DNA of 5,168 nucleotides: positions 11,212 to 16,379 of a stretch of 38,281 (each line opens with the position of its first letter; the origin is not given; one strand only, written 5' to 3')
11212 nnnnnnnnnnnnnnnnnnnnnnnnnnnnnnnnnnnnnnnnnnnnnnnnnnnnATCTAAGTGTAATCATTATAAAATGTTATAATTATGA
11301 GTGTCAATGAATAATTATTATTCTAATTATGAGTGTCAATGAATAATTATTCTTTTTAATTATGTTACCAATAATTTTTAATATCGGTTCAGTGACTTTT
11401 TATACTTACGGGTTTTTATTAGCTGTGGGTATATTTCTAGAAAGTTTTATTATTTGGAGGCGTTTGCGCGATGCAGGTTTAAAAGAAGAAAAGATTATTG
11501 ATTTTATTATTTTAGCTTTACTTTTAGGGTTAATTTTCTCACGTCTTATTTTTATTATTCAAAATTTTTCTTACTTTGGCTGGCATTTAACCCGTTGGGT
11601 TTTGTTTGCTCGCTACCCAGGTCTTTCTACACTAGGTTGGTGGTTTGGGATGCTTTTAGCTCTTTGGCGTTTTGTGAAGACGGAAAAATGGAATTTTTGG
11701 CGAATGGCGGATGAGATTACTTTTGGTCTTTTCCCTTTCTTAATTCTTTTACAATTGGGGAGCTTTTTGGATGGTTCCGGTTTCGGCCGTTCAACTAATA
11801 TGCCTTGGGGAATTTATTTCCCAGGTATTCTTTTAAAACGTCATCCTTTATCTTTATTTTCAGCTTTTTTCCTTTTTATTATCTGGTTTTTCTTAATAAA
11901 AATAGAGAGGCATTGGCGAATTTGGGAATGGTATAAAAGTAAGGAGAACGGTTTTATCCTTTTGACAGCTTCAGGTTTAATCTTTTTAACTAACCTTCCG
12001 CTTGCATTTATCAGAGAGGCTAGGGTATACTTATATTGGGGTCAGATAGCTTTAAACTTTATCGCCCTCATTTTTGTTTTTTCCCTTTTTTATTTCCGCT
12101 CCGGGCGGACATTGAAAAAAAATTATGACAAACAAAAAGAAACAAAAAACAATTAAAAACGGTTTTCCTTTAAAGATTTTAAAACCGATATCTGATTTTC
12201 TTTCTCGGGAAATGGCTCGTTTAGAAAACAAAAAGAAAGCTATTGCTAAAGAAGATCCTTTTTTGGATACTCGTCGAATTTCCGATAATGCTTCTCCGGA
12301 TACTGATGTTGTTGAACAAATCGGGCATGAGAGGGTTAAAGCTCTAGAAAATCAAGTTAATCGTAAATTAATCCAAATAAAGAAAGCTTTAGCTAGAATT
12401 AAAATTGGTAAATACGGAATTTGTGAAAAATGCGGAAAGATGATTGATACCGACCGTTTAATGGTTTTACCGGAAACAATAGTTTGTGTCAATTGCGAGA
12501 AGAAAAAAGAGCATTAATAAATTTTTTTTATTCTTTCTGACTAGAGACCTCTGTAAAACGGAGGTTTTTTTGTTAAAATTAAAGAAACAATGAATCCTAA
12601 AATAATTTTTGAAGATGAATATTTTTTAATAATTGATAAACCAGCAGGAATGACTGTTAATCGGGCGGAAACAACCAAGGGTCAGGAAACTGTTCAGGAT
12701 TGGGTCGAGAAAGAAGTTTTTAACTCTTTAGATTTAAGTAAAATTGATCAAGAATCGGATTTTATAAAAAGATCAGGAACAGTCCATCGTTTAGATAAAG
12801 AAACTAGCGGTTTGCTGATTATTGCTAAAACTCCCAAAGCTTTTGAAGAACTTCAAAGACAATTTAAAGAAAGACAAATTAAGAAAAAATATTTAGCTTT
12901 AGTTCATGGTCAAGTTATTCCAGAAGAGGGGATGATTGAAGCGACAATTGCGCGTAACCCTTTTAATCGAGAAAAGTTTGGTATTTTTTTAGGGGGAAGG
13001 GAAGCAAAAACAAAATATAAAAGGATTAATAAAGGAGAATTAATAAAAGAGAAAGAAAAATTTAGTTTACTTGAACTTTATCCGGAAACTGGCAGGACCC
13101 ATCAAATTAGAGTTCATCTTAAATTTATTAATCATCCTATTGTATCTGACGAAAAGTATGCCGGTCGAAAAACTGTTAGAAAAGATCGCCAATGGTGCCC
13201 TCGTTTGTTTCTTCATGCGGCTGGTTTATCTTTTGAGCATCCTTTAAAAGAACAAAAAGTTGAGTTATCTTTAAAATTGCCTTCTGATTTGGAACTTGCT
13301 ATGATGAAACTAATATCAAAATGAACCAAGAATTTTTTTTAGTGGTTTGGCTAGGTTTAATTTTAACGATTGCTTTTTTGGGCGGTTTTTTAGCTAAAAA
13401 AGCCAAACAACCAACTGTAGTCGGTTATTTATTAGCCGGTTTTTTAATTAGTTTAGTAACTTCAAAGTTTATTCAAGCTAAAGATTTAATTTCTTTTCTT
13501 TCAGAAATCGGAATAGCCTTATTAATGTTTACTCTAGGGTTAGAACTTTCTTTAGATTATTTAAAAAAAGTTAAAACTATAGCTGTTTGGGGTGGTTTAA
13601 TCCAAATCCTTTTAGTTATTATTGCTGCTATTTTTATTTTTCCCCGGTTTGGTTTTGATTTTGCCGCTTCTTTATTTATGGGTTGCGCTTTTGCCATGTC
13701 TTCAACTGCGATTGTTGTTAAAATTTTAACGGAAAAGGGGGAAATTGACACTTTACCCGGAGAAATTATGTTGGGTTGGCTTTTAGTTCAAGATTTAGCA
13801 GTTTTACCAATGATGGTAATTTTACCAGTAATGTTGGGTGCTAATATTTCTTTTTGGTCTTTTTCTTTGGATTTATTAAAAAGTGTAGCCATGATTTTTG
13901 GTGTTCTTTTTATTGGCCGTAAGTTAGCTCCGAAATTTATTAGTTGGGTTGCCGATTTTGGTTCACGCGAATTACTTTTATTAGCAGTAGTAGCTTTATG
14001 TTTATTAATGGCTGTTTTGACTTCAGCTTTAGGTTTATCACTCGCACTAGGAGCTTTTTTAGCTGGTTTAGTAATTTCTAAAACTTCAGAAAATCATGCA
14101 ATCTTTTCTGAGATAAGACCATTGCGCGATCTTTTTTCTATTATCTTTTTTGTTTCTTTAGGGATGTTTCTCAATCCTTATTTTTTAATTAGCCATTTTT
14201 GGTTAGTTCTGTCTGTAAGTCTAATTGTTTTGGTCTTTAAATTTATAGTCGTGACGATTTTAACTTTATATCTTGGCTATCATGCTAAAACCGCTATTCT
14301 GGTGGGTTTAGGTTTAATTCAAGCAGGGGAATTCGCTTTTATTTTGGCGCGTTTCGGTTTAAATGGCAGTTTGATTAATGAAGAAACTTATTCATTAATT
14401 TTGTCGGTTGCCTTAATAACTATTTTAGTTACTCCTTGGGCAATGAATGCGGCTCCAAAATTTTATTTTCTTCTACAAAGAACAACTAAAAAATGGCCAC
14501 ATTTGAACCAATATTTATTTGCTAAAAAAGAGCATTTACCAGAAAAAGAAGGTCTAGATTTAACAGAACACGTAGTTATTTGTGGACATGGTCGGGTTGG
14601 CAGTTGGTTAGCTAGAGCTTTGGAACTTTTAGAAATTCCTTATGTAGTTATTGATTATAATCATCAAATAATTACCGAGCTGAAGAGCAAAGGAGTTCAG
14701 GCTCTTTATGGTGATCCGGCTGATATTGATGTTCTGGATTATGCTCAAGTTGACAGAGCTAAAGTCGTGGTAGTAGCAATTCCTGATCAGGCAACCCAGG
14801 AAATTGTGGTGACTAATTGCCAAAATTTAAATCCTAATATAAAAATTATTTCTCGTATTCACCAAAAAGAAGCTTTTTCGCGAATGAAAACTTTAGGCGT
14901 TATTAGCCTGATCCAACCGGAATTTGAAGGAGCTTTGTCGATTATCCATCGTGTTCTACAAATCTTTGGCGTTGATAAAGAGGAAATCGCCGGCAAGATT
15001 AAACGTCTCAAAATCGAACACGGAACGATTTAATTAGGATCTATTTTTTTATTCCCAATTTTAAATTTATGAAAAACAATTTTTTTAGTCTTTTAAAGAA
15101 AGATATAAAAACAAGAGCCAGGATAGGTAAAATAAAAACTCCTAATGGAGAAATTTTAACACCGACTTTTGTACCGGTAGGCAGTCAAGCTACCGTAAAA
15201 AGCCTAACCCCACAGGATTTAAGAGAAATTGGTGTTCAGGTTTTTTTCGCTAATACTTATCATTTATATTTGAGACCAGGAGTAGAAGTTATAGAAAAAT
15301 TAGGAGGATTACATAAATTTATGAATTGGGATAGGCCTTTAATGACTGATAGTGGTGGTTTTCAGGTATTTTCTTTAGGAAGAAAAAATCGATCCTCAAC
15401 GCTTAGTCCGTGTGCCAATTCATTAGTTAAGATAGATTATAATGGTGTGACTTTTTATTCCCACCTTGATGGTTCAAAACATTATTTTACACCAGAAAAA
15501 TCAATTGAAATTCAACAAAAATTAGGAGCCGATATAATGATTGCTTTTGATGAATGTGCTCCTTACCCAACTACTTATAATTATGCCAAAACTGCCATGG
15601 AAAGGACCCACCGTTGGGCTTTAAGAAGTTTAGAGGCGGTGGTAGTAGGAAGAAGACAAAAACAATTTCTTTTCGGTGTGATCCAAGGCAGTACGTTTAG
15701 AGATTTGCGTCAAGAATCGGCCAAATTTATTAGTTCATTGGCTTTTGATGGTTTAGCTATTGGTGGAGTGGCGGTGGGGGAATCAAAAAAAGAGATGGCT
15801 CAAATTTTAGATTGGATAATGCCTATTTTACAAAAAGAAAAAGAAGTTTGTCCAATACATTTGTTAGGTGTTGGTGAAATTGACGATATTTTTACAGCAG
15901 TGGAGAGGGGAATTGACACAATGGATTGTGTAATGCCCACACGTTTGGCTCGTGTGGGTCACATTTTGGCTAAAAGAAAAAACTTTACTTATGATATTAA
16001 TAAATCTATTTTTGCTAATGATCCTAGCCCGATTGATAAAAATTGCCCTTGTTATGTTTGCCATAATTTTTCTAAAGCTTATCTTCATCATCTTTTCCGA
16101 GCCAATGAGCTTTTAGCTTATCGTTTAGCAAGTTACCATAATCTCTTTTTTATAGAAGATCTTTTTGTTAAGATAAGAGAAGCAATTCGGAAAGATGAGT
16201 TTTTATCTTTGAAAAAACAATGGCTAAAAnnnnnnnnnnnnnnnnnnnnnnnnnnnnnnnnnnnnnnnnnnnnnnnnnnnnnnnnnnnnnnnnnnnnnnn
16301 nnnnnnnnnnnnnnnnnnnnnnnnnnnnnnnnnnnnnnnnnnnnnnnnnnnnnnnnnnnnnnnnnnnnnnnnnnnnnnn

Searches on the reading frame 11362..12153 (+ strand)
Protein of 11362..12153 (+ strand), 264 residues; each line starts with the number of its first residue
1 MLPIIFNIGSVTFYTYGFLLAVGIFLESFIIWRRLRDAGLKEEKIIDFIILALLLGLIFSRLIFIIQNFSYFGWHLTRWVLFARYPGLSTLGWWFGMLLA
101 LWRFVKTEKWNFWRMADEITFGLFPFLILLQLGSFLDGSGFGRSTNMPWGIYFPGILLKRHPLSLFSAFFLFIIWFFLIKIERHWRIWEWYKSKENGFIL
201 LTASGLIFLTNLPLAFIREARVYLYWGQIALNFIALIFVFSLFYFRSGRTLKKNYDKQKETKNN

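Call 50: search_protein_families(library=pfam, proteins=[window:11362-12153:+], max_evalue=0.001)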
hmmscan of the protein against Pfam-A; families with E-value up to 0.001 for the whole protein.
window:11362-12153:+ (264 aa): 1 family
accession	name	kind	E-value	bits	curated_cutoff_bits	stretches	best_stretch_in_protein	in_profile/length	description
PF01790.23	LGT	-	2.4e-22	79.9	24.9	1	3-231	1-222/240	Prolipoprotein diacylglyceryl transferase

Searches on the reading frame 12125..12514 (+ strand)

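Call 50: search_protein_families(library=pfam, proteins=[window:12125-12514:+], max_evalue=0.001)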
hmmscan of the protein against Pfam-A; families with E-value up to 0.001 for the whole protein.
window:12125-12514:+ (130 aa): 1 family
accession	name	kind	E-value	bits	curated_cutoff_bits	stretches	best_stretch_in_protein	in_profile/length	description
PF01258.23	zf-dskA_traR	-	2.4e-12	47.1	24.9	1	95-130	1-36/36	Prokaryotic dksA/traR C4-type zinc finger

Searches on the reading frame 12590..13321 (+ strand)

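Call 50: search_protein_families(library=pfam, proteins=[window:12590-13321:+], max_evalue=0.001)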
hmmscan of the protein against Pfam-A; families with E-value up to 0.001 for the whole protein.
window:12590-13321:+ (244 aa): 1 family
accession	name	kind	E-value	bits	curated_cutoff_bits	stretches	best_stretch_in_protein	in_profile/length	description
PF00849.27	PseudoU_synth_2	-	2.1e-34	119.4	26.8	1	11-177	1-150/152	RNA pseudouridylate synthase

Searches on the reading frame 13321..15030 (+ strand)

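Call 50: search_protein_families(library=pfam, proteins=[window:13321-15030:+], max_evalue=0.001)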
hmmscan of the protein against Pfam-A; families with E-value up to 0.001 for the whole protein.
window:13321-15030:+ (570 aa): 2 families
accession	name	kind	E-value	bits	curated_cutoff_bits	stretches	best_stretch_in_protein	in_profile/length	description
PF00999.27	Na_H_Exchanger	-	4.2e-62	210.6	26.2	1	16-373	2-372/375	Sodium/hydrogen exchanger, transmembrane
PF02254.24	TrkA_N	-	1.9e-26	93.1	23.8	1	418-533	1-116/116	TrkA-N domain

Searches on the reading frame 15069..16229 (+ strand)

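Call 50: search_protein_families(library=pfam, proteins=[window:15069-16229:+], max_evalue=0.001)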
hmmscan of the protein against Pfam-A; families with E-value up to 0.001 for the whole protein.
window:15069-16229:+ (387 aa): 1 family
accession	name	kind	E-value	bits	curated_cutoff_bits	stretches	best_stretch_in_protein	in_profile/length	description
PF01702.25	TGT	-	4.5e-138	460.6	26.3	1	16-386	2-352/357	Queuine tRNA-ribosyltransferase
